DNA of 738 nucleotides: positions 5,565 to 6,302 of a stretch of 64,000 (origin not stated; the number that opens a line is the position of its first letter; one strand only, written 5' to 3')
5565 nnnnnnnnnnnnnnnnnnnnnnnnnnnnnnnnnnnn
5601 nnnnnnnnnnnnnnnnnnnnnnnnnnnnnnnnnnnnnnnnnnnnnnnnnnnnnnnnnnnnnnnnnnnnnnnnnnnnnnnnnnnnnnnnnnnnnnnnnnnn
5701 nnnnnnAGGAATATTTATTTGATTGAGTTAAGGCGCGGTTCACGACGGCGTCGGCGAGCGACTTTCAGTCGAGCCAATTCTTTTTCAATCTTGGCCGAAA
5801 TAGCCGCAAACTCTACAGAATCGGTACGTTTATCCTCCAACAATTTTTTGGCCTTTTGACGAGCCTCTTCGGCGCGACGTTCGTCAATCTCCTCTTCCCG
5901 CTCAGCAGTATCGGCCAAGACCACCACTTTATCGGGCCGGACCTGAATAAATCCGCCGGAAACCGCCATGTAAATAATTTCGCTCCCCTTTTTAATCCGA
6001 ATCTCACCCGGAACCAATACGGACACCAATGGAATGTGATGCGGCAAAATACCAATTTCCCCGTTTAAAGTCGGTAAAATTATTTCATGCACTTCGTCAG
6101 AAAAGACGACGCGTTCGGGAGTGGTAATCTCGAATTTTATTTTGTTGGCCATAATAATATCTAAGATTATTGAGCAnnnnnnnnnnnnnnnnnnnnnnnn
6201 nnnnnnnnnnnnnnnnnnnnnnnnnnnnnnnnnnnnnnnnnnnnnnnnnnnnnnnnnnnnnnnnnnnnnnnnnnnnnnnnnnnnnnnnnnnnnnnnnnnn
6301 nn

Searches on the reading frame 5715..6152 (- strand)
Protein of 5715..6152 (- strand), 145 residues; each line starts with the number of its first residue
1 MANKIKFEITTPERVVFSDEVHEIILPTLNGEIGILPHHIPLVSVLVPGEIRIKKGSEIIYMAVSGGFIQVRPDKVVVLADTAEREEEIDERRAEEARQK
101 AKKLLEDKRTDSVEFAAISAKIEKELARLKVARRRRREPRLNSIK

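Call 55: search_protein_families(library=pfam, proteins=[window:5715-6152:-], max_evalue=0.001)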
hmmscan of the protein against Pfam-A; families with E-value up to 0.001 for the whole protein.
window:5715-6152:- (145 aa): 2 families
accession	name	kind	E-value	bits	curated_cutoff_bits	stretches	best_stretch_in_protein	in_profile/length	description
PF02823.21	ATP-synt_DE_N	-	1.7e-29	102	27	1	5-83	1-80/80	ATP synthase, Delta/Epsilon chain, beta-sandwich domain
PF00401.25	ATP-synt_DE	-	1.6e-07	31.8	24.6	1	87-132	1-46/47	ATP synthase, Delta/Epsilon chain, long alpha-helix domain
